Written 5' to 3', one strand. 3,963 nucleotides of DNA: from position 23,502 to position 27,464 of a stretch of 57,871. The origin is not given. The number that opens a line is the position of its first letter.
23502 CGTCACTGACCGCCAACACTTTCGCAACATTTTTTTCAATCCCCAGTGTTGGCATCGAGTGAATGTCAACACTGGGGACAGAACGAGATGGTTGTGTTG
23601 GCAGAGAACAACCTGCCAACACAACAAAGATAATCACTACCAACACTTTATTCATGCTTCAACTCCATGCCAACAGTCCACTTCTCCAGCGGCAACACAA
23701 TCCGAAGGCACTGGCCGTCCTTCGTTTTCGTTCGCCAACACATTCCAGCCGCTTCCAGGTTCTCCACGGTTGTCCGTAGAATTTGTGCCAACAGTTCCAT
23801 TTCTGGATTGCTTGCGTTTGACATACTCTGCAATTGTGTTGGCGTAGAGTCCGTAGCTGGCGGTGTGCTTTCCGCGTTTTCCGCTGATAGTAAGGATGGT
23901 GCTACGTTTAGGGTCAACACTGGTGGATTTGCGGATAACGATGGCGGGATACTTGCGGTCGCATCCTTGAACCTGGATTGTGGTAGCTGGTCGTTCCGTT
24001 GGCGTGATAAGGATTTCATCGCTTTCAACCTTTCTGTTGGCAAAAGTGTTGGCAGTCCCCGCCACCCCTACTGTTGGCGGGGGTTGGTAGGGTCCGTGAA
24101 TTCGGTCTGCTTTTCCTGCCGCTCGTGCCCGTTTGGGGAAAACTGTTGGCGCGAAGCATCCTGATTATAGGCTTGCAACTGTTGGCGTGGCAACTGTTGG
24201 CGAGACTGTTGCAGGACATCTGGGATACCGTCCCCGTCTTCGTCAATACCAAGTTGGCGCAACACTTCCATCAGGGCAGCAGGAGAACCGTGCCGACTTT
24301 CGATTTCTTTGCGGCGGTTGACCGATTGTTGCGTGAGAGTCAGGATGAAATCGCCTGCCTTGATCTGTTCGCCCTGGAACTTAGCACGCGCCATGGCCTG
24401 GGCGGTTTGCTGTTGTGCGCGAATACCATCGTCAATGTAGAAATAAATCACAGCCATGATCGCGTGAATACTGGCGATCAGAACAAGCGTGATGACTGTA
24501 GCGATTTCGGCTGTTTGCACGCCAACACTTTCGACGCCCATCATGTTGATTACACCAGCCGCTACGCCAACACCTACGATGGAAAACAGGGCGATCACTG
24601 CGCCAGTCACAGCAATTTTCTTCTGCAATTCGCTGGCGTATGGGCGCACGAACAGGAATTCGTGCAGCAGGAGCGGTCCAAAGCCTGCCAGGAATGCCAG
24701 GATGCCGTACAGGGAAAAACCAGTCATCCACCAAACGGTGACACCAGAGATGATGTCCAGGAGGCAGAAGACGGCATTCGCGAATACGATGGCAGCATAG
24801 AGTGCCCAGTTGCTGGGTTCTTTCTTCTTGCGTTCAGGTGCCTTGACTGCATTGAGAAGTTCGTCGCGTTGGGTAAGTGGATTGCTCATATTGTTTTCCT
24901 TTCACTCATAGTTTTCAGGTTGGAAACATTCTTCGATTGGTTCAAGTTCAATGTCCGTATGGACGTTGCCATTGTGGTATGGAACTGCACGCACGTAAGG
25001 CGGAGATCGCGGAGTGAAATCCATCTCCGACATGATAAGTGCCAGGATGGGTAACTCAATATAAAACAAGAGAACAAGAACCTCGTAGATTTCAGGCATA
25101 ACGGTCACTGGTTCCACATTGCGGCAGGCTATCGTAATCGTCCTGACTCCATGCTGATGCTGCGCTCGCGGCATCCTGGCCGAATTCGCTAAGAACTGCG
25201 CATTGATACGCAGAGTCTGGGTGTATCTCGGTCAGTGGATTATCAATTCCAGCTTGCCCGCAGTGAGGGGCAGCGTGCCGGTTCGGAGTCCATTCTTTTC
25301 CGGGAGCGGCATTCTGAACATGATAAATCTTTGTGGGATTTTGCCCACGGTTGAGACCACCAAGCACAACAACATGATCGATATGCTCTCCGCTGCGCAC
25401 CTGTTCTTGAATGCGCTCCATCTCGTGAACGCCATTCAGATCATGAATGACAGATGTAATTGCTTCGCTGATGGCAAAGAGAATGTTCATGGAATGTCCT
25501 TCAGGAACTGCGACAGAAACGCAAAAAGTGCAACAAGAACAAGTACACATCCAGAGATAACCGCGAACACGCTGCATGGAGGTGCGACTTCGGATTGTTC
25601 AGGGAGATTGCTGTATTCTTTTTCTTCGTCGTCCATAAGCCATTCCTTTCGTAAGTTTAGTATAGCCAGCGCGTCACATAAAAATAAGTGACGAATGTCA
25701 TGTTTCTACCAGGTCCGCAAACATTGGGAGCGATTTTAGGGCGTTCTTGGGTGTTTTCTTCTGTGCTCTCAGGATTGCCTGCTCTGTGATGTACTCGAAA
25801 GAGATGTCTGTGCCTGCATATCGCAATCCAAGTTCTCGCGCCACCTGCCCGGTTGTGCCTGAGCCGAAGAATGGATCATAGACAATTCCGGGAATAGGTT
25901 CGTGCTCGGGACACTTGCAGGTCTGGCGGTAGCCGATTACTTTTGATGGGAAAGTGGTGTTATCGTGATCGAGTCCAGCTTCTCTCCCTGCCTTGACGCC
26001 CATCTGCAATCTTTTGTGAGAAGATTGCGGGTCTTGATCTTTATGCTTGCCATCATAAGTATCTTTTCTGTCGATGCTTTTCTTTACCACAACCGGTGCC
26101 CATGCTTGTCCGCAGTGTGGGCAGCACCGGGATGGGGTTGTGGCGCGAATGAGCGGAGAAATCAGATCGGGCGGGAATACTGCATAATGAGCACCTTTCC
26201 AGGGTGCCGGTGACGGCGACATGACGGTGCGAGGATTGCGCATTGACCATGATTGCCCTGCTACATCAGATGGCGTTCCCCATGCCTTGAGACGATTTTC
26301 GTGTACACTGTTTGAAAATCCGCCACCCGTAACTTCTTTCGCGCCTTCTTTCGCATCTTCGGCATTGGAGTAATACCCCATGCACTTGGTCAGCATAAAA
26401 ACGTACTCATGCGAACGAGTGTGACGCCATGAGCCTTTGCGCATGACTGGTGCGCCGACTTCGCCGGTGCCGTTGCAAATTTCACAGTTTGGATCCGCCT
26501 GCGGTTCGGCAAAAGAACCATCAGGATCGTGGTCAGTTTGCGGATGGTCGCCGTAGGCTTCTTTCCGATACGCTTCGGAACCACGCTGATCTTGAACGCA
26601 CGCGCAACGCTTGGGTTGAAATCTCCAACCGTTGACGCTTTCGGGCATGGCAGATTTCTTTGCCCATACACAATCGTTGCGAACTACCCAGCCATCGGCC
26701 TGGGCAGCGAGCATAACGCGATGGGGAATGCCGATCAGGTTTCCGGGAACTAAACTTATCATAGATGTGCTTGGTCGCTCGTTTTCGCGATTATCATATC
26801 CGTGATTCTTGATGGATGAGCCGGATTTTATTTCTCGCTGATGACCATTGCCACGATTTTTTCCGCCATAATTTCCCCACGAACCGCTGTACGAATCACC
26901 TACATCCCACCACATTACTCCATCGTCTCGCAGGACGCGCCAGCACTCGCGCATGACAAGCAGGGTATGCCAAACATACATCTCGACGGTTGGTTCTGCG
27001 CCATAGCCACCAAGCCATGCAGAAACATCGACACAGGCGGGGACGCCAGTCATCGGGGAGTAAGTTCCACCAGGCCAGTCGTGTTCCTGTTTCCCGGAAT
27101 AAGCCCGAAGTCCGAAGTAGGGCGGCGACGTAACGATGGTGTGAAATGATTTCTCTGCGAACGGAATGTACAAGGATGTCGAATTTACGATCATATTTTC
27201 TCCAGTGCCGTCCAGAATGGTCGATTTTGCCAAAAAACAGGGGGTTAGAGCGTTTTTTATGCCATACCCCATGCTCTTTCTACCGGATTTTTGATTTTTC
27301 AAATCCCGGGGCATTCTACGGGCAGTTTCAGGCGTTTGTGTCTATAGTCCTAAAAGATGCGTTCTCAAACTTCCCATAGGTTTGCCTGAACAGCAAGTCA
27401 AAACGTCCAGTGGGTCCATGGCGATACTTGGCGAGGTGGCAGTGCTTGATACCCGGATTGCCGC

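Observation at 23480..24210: Dense array of at least 15 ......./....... boxes overlaid on coding sequence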

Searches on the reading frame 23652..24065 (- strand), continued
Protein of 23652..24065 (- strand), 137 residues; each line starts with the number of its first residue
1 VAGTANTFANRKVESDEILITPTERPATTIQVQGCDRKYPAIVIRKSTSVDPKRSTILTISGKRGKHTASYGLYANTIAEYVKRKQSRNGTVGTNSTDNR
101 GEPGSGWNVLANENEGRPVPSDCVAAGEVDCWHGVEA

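Call 109: search_solved_structures(query=A4, max_evalue=10)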
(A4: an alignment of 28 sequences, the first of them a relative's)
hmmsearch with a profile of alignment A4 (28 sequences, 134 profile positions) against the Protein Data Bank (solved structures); distinct sequences matched with E-value up to 10: 4.
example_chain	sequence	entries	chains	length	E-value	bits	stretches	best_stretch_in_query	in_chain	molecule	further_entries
8vxb_A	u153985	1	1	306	0.41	13.7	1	65-93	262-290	Streptomycin aminoglycoside adenylyltransferase ant(6)-Ib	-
8jsf_A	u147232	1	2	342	0.6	13.2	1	64-113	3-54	cytidylate cyclase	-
8uwq_A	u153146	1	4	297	0.92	12.6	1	62-84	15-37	BT1282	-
7qca_LHH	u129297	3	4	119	0.98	12.5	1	47-104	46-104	Ribosomal L29 protein | Ribosomal L29 protein (Fragment),Ribosomal L29 protein (Fragment),Ribosomal L29 protein (F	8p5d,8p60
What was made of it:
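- On Known DNA-binding protein families (tested for ORF-A): The PDB sequence profile search gave none (call 109).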

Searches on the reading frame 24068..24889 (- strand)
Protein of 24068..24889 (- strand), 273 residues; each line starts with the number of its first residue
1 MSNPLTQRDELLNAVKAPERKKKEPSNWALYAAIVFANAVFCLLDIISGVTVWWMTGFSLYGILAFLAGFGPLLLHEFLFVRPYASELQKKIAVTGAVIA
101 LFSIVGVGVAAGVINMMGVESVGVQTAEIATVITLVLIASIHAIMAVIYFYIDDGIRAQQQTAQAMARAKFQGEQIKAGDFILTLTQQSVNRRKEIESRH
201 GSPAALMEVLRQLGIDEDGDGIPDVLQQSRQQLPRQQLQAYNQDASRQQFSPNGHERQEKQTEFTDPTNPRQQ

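Call 7: search_protein_families(library=pfam, proteins=[window:24068-24889:-], max_evalue=0.01)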
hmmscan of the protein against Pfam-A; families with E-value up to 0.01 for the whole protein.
window:24068-24889:- (273 aa): 0 families

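Call 8: search_protein_families(library=phrogs, proteins=[window:24068-24889:-], max_evalue=0.01)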
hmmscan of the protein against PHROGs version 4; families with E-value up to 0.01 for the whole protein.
window:24068-24889:- (273 aa): 0 families

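Call 10: find_related_loci(query=window:24068-24889:-, collection=viral_contigs, flank=6000)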
Query window:24068-24889:- (273 aa) in viral_contigs; peptide patterns used: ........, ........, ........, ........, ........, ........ (x = any residue, [..] = any of these).
125 stretches matched a pattern, but none encodes a relative of the query by tblastn (E <= 1e-3).

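Call 19: find_encoding_contigs(protein=window:24068-24889:-, flank=10000, max_places=10)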
Protein window:24068-24889:- (273 aa): 2 contigs read that carry it; 1 place shown.
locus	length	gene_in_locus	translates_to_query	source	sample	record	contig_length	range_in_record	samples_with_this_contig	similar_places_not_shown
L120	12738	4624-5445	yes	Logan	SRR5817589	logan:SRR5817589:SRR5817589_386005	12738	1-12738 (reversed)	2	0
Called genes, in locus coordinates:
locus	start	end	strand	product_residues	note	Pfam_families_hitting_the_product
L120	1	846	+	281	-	?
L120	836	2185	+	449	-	PF00772:DnaB, PF03796:DnaB_C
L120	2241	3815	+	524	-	PF01555:N6_N4_Mtase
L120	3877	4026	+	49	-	-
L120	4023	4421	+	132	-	-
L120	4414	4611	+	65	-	-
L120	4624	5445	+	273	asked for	-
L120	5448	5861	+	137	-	-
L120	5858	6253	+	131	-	-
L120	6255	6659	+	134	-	PF06356:DUF1064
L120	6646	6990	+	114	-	-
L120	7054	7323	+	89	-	-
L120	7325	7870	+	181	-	-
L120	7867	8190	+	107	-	-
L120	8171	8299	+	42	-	-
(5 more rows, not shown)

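Call 20: find_homologous_proteins(query=window:24068-24889:-, max_evalue=0.001)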
Query window:24068-24889:- (273 aa): 26 proteins with E <= 0.001 among 1821 candidates.
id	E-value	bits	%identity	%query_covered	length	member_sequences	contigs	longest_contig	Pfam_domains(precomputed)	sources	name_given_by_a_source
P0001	3.3e-174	595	100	100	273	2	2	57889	-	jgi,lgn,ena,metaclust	metaclust:\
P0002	1.5e-86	308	62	95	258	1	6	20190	-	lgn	-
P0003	2.2e-84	301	62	90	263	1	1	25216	-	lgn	-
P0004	1.1e-83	299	57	95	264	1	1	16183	-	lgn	-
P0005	4.1e-83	297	58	95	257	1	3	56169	-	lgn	-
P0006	2.1e-82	294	58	90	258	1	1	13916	-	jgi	jgi:hypothetical protein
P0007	4.3e-82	293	57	95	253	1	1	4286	-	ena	-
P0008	5.6e-82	293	57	99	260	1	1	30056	-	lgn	-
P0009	3.5e-80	287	57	95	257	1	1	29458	-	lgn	-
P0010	6.6e-80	286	59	90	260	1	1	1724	-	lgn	-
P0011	2.4e-75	271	52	100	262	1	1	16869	-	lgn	-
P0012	2.4e-75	271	50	96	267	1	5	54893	-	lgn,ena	-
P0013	2.2e-74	268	56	86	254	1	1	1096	-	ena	-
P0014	1.1e-73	266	51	97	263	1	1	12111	-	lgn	-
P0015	2.0e-72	262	50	97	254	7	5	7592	-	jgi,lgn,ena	-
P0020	1.1e-64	236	49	96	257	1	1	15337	-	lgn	-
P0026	7.7e-30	122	33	93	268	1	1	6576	-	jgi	jgi:hypothetical protein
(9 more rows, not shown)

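Call 21: find_encoding_contigs(protein=P0005, flank=6000, max_places=2)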
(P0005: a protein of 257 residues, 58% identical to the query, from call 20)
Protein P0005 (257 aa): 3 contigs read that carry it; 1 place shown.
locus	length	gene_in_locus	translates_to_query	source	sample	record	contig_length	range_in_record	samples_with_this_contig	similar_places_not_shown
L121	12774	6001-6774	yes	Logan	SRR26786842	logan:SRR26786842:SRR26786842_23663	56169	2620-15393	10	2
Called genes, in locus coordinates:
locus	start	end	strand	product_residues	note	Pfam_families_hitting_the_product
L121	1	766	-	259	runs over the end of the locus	PF01183:Glyco_hydro_25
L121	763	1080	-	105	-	-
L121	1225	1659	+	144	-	PF01726:LexA_DNA_bind (weak)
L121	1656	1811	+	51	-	-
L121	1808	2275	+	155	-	-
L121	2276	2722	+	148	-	-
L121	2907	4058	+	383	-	-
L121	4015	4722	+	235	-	-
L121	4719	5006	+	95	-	-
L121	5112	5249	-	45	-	-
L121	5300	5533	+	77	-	-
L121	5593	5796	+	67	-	-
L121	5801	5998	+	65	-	-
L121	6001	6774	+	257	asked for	-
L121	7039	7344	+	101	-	-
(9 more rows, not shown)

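Call 22: find_encoding_contigs(protein=P0012, flank=6000, max_places=2)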
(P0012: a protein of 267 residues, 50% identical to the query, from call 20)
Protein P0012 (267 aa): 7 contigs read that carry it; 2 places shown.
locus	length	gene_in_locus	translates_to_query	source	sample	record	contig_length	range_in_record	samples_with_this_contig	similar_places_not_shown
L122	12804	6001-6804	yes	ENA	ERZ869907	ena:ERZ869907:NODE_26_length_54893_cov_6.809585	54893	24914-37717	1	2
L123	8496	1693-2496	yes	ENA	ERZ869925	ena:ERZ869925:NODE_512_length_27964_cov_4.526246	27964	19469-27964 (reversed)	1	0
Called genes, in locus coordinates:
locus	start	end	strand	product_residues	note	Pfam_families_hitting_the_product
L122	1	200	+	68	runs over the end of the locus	-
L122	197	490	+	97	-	-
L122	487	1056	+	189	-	-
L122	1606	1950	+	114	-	-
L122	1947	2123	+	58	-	-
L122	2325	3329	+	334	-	-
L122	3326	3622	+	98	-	-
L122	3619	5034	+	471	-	PF00772:DnaB, PF13481:AAA_25, PF03796:DnaB_C, PF06745:ATPase (weak)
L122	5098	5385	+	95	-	-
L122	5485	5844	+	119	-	-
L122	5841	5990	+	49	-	-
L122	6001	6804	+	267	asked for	-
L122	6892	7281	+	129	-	-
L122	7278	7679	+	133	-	-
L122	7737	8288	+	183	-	-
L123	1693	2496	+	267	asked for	-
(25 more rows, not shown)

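Call 23: find_encoding_contigs(protein=P0002, flank=6000, max_places=2)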
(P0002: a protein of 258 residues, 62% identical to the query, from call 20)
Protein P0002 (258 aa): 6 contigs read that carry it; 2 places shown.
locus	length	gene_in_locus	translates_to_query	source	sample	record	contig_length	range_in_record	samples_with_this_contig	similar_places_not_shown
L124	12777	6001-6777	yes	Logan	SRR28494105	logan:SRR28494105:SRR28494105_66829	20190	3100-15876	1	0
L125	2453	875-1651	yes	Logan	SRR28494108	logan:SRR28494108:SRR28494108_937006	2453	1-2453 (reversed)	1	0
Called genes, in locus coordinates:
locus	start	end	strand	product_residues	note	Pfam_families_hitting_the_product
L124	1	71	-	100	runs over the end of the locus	-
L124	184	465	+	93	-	-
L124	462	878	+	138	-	-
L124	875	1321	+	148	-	-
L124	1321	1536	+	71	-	-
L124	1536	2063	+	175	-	-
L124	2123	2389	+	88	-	-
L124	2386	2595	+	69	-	-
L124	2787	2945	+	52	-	-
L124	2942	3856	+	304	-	-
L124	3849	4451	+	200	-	-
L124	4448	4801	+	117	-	-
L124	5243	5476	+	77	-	-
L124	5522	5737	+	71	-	-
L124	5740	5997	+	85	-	-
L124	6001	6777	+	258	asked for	-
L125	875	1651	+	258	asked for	-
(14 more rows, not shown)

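Call 24: find_encoding_contigs(protein=P0003, flank=6000, max_places=2)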
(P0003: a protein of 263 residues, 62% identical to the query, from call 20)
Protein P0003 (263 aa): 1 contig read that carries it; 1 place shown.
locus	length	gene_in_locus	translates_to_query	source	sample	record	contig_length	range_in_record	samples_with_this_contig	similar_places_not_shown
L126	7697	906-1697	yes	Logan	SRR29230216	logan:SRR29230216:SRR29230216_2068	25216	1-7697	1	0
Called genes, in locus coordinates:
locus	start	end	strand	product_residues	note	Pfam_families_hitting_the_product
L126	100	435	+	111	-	-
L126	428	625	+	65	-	-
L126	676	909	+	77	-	-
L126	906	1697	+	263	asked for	-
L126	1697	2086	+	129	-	-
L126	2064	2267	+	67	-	-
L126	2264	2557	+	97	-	-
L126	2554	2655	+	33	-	-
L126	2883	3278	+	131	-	PF06356:DUF1064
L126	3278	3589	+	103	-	-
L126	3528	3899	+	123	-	-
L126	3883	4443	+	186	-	-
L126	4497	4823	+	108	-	-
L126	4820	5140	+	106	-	-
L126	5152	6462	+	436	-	PF18897:Gp3-like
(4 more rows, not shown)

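Call 44: find_encoding_contigs(protein=P0011, flank=8000, max_places=1)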
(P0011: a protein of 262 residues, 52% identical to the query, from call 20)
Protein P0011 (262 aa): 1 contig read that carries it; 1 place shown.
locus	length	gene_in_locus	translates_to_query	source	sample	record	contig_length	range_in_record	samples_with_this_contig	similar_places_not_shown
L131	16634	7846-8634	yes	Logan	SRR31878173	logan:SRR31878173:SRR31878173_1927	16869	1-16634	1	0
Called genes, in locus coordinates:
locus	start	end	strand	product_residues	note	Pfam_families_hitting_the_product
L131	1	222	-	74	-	?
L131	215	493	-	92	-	-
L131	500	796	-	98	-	-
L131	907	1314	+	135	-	-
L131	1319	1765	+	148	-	-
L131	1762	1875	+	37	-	-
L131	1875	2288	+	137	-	PF27459:YoqU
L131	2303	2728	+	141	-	-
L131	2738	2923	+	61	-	-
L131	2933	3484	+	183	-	-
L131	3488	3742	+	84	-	-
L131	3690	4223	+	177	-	-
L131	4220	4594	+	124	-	-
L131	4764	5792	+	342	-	-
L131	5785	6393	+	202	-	-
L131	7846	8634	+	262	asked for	-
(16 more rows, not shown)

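Call 45: find_encoding_contigs(protein=P0020, flank=8000, max_places=1)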
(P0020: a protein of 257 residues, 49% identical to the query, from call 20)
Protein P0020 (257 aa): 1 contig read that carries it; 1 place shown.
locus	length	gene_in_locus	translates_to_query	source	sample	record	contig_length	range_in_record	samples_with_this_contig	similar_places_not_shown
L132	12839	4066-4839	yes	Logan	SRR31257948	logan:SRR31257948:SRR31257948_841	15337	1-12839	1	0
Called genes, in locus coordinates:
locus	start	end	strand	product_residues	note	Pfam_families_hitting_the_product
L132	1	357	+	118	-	?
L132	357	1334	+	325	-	-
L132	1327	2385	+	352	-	-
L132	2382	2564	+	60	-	-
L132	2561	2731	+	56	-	-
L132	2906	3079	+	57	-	-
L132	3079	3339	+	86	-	-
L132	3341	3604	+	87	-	-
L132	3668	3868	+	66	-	-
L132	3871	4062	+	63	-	-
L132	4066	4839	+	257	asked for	-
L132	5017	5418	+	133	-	-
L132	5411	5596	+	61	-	-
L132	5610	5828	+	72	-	-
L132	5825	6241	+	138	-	PF08774:VRR_NUC (weak)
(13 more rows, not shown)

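Call 46: find_encoding_contigs(protein=P0026, flank=8000, max_places=1)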
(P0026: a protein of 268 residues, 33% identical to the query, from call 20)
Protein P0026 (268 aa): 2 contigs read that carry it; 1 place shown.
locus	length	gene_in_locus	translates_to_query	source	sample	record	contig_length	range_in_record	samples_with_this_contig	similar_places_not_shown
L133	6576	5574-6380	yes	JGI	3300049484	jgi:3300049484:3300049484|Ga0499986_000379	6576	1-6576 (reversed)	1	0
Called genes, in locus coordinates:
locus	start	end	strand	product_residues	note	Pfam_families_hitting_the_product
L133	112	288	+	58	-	-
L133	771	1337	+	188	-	-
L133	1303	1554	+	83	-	-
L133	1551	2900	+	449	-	PF00772:DnaB, PF03796:DnaB_C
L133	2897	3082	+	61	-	-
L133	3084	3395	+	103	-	-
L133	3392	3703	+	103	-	-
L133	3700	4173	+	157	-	-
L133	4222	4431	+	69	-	-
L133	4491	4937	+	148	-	PF08774:VRR_NUC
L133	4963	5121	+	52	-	-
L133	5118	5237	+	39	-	-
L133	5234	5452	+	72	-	-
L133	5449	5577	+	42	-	-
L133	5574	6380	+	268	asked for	-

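Call 50: search_dna_similar(query=window:24068-24889:-, collection=phages, mode=protein, max_evalue=0.001, max_rows=30)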
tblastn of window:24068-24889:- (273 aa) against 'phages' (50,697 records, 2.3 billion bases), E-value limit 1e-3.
No match.

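Call 74: find_related_loci(query=A5, collection=genome_contigs, flank=8000)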
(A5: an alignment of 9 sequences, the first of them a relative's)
Query A5 (273 aa) in genome_contigs; peptide patterns used: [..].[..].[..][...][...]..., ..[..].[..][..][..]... (x = any residue, [..] = any of these).
18 stretches matched a pattern, but none encodes a relative of the query by tblastn (E <= 1e-3).
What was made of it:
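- No relatives were found in 185,579 reference genomes, either as prophage or plasmid (call 74), so there is no sign of plasmid-like carriage.
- Tried and rejected: A scan of 185,579 reference bacterial and archaeal genomes found nothing (call 74).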

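Call 75: find_related_loci(query=A5, collection=viral_contigs, flank=8000)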
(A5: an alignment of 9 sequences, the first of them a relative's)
Query A5 (273 aa) in viral_contigs; peptide patterns used: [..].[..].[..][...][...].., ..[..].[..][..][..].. (x = any residue, [..] = any of these).
61 stretches matched a pattern; 1 encode a relative of the query (tblastn E <= 1e-3); 1 distinct loci.
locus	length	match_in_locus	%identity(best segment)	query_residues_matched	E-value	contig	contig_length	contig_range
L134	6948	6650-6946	67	3-102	2e-38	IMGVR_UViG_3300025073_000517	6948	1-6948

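Call 76: find_related_loci(query=A5, collection=metagenome_contigs, flank=10000)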
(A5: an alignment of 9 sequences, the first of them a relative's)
Query A5 (273 aa) in metagenome_contigs; peptide patterns used: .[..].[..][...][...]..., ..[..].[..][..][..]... (x = any residue, [..] = any of these).
99 stretches matched a pattern; 5 encode a relative of the query (tblastn E <= 1e-3); 5 distinct loci.
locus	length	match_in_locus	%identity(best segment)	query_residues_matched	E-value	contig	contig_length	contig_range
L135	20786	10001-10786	50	7-268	3e-84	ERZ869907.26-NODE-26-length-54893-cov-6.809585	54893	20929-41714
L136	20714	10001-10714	56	3-246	3e-80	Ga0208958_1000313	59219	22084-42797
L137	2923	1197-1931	50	5-269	9e-81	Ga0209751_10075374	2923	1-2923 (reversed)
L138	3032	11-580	48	61-269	3e-57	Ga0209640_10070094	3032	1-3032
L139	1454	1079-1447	62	7-129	1e-47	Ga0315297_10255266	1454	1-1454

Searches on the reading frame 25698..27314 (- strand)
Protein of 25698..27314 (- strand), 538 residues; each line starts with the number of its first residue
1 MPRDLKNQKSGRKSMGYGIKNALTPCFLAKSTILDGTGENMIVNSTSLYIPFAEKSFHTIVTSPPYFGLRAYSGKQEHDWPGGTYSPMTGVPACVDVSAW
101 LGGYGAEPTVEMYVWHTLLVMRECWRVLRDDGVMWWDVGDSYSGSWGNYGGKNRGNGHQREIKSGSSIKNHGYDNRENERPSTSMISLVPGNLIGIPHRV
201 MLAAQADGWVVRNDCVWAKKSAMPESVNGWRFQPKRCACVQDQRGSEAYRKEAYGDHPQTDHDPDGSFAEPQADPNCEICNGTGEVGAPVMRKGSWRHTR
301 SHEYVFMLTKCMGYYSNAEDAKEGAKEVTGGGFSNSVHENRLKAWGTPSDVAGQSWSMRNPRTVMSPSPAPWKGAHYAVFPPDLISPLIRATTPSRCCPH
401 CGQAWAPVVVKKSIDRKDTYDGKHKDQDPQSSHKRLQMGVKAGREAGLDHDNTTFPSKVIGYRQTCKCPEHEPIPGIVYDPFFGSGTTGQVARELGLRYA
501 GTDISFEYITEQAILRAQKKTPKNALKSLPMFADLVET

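Call 7: search_protein_families(library=pfam, proteins=[window:25698-27314:-], max_evalue=0.01)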
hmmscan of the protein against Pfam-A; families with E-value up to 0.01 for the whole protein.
window:25698-27314:- (538 aa): 1 family
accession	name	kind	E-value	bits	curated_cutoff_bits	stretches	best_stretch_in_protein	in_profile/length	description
PF01555.25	N6_N4_Mtase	-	5.8e-27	95.5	26.7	2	58-394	2-180/221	DNA methylase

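Call 8: search_protein_families(library=phrogs, proteins=[window:25698-27314:-], max_evalue=0.01)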
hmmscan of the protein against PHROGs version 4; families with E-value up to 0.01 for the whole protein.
window:25698-27314:- (538 aa): 7 families
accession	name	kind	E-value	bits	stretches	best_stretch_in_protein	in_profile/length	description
phrog_67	-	other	4.2e-34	119.7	1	52-528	138-354/743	DNA methyltransferase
phrog_498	-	other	6.2e-11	42.5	1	476-526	380-429/633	DNA methyltransferase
phrog_3008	-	other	6.5e-08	33.1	1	476-527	171-221/244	DNA methyltransferase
phrog_12517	-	unknown function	6.7e-08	33.1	1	472-509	103-140/316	-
phrog_18146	-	other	0.00013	22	1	476-505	71-100/452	DNA methyltransferase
phrog_6025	-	other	0.00021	21.9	0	120-228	65-119/192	DNA methyltransferase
phrog_23148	-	unknown function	0.0036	18.3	1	428-509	60-139/165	-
